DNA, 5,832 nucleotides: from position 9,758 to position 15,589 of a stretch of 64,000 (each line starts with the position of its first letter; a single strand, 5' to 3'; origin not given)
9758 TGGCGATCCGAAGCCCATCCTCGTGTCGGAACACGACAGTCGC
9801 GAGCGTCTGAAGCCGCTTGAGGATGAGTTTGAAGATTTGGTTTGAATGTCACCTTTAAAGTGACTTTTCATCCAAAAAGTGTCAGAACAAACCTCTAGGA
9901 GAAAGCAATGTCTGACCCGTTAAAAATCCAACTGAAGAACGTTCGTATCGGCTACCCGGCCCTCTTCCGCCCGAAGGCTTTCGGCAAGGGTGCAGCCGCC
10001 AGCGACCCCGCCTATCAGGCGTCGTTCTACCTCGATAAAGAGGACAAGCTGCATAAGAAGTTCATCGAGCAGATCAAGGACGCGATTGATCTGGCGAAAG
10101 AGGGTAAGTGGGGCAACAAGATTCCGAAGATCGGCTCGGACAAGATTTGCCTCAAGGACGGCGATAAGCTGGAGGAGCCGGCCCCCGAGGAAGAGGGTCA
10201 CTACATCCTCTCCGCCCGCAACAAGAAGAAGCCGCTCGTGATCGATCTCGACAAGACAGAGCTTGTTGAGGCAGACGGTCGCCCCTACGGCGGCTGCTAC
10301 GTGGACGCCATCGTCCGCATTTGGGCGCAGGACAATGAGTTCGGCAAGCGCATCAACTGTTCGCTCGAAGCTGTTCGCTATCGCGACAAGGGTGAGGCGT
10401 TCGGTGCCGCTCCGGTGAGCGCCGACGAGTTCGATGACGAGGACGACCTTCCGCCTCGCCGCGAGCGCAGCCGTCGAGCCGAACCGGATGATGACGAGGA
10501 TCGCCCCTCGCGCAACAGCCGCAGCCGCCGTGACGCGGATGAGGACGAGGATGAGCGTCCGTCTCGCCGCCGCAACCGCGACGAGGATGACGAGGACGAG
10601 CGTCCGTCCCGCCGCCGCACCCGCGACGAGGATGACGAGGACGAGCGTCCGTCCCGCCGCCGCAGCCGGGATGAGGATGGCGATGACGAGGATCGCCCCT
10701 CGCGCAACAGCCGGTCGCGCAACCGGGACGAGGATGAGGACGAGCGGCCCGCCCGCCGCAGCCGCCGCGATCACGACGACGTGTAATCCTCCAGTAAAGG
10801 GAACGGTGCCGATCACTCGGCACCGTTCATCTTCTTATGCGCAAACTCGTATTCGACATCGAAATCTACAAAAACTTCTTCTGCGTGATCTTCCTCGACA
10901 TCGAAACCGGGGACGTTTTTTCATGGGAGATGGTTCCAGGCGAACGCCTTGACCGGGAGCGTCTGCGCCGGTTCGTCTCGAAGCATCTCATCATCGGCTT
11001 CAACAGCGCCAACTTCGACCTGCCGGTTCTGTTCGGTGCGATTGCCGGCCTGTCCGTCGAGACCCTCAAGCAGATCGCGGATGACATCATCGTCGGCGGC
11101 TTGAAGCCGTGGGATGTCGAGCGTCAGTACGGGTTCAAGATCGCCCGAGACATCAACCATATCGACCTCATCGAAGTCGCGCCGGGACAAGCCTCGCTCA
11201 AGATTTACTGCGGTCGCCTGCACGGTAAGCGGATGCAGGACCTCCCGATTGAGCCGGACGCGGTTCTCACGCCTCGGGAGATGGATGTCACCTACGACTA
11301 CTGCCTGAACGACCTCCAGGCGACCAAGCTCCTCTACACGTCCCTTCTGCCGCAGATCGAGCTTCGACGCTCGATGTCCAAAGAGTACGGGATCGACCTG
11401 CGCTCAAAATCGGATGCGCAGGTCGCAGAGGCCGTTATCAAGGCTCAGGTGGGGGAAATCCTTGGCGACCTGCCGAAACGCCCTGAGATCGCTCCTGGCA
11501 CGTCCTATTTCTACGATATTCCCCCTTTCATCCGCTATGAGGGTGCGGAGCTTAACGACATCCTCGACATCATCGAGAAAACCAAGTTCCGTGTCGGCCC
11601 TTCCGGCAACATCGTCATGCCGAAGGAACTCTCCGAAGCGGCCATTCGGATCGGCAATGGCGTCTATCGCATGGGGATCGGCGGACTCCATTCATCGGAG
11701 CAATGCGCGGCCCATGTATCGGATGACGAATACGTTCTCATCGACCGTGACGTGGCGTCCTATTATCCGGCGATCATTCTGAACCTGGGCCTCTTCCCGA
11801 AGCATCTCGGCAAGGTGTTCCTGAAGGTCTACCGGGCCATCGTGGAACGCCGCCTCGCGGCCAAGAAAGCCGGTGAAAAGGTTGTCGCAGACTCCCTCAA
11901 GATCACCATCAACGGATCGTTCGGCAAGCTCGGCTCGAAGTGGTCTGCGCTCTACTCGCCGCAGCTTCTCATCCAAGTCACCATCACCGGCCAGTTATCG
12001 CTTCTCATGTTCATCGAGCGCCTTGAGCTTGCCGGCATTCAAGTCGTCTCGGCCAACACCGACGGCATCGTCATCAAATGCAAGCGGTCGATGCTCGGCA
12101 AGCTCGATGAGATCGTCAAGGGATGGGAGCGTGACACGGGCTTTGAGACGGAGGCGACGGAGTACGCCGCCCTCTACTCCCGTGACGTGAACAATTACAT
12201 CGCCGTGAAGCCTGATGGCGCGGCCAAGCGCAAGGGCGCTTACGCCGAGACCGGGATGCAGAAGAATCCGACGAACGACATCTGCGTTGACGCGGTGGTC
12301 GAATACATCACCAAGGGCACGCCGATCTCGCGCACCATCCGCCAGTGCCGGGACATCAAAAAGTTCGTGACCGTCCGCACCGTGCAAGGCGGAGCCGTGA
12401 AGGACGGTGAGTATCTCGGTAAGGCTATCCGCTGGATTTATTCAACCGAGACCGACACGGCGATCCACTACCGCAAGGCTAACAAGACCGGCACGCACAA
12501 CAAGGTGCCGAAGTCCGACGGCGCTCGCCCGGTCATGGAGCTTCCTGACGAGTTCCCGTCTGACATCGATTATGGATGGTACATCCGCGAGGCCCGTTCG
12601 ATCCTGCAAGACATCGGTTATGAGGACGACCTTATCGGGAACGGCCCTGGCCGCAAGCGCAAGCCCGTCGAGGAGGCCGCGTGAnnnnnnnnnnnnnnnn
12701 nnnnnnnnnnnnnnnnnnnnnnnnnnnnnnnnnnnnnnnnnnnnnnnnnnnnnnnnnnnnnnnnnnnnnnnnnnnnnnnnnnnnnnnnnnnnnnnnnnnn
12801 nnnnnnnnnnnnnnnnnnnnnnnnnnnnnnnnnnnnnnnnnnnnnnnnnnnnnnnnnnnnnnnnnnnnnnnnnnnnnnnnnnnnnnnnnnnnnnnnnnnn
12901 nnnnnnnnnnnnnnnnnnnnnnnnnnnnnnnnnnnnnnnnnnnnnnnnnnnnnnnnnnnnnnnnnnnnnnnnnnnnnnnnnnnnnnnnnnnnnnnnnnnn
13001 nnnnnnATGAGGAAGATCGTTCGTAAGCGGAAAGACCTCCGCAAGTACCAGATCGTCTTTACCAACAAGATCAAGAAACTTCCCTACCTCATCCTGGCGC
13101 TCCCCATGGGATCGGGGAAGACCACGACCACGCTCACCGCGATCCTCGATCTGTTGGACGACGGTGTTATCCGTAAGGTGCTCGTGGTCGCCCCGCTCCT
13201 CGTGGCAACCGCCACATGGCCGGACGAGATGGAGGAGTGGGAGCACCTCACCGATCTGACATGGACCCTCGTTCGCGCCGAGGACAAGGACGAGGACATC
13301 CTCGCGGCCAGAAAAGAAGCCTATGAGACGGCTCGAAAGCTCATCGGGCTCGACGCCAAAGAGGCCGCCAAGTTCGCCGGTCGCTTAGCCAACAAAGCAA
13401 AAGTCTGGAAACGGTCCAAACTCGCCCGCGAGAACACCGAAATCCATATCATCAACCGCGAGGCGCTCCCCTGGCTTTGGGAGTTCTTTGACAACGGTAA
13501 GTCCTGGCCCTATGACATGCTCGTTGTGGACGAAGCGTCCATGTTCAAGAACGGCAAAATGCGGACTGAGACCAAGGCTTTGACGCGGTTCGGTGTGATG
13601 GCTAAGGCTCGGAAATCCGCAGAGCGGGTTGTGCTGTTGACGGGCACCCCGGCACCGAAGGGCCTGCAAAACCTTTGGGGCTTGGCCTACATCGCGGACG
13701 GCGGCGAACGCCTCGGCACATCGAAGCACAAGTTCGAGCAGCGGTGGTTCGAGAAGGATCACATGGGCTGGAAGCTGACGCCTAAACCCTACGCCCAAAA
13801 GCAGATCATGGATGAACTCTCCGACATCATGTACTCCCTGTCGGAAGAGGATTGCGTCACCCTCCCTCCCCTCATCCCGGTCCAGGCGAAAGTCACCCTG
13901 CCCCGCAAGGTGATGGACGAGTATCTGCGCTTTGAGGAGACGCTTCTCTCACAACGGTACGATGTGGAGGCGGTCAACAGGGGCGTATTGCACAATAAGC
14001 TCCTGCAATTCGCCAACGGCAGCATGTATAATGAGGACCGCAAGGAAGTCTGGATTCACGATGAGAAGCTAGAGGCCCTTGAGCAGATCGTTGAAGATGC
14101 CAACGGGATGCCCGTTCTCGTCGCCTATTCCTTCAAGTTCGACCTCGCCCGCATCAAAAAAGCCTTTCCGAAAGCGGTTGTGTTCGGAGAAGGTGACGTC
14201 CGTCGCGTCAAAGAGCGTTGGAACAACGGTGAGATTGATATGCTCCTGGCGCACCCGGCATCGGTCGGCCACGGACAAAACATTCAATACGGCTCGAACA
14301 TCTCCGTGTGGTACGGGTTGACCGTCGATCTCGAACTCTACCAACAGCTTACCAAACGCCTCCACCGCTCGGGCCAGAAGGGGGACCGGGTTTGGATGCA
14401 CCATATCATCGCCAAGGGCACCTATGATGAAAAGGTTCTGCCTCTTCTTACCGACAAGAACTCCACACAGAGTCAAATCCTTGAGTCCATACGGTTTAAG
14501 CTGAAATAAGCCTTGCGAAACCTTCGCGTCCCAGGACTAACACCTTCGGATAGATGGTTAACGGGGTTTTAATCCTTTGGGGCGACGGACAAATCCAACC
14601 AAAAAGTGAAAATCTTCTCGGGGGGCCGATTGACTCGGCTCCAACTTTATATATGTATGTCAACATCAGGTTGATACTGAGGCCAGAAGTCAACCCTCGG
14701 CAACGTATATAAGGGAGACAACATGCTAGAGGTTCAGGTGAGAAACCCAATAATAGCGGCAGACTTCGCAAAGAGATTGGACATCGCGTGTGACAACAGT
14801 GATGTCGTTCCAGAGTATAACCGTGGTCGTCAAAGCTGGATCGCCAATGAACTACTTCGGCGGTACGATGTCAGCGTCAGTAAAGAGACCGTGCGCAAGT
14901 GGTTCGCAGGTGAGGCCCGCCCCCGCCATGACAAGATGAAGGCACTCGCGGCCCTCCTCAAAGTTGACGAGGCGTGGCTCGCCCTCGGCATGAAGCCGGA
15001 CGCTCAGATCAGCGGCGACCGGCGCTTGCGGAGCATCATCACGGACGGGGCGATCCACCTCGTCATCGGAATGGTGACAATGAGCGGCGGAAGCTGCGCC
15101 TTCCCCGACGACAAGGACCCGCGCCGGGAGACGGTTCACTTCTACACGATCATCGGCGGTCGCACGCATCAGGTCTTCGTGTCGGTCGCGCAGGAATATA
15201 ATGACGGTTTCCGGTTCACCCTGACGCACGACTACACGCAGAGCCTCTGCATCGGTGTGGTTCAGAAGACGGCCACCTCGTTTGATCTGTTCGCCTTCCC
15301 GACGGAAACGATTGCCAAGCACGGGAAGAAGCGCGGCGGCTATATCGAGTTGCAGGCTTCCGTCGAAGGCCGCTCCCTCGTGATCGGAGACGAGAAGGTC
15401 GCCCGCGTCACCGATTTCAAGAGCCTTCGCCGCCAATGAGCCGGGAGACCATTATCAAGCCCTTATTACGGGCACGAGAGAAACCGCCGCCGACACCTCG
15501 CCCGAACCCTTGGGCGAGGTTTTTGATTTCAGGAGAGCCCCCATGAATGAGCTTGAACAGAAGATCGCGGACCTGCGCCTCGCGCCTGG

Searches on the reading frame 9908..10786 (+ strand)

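Call 19: search_protein_families(library=phrogs, proteins=[window:9908-10786:+], max_evalue=0.00001)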
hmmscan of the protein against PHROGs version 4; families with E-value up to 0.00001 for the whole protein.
window:9908-10786:+ (292 aa): 2 families
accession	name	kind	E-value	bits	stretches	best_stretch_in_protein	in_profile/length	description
phrog_112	-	DNA, RNA and nucleotide metabolism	2e-51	176.2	1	6-251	21-260/265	Gp2.5-like ssDNA binding protein and ssDNA annealing protein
phrog_9528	-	DNA, RNA and nucleotide metabolism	2.4e-08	35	1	146-290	183-332/339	nucleotidyltransferase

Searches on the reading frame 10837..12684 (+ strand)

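Call 19: search_protein_families(library=phrogs, proteins=[window:10837-12684:+], max_evalue=0.00001)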
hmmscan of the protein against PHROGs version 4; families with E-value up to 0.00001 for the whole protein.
window:10837-12684:+ (615 aa): 4 families
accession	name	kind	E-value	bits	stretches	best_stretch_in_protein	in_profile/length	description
phrog_1252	-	DNA, RNA and nucleotide metabolism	6.9e-207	690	1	2-597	53-655/663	DNA polymerase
phrog_18505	-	DNA, RNA and nucleotide metabolism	6.6e-30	105.5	1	320-519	8-208/349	DNA polymerase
phrog_4210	-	DNA, RNA and nucleotide metabolism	1.9e-11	43.5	1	4-191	723-896/1304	DNA polymerase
phrog_262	-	DNA, RNA and nucleotide metabolism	2.5e-06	26.9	0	351-418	513-589/856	DNA polymerase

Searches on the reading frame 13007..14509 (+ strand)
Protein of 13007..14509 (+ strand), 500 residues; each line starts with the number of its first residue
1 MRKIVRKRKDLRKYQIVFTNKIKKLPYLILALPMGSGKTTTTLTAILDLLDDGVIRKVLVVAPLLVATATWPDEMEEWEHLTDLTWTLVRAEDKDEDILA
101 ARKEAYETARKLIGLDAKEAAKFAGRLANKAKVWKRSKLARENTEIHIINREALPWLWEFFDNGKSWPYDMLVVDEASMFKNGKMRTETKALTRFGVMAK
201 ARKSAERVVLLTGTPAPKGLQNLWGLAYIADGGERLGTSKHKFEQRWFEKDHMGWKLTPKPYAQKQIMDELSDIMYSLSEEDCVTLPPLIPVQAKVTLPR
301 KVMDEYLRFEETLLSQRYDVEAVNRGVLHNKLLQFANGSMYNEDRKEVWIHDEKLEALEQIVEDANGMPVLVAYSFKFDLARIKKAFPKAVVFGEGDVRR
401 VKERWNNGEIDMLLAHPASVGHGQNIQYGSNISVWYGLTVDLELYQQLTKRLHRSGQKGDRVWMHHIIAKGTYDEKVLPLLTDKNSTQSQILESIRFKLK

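Call 19: search_protein_families(library=phrogs, proteins=[window:13007-14509:+], max_evalue=0.00001)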
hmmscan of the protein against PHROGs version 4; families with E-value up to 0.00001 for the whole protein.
window:13007-14509:+ (500 aa): 3 families
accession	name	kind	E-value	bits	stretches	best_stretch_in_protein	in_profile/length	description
phrog_62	-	DNA, RNA and nucleotide metabolism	7e-124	416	1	8-496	694-1137/1881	DNA helicase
phrog_11354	-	unknown function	2.3e-31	108.9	1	398-499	12-112/116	-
phrog_16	-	DNA, RNA and nucleotide metabolism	3.8e-09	36.3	1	9-467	271-598/986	DNA helicase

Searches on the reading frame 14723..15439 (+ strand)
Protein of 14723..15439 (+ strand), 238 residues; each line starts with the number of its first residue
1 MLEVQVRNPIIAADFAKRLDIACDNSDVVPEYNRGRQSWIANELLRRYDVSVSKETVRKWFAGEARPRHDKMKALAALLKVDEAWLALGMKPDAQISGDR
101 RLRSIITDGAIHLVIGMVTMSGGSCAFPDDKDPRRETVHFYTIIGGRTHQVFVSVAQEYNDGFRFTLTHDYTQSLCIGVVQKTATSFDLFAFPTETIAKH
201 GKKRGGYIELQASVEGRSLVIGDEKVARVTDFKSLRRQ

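Call 19: search_protein_families(library=phrogs, proteins=[window:14723-15439:+], max_evalue=0.00001)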
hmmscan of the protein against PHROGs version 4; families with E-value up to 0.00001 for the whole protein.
window:14723-15439:+ (238 aa): 2 families
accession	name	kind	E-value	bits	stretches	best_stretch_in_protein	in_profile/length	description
phrog_2967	-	transcription regulation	3.2e-20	73.7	1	14-212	10-223/225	transcriptional regulator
phrog_2328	-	transcription regulation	7.3e-06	26.8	0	50-94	38-82/128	transcriptional repressor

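Call 77: search_protein_families(library=pfam, proteins=[window:14723-15439:+], max_evalue=0.01)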
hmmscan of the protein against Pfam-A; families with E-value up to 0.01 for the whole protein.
window:14723-15439:+ (238 aa): 1 family
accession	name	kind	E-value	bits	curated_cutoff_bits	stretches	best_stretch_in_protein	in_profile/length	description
PF01381.28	HTH_3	-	0.00016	22.1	23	1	52-86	21-55/55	Helix-turn-helix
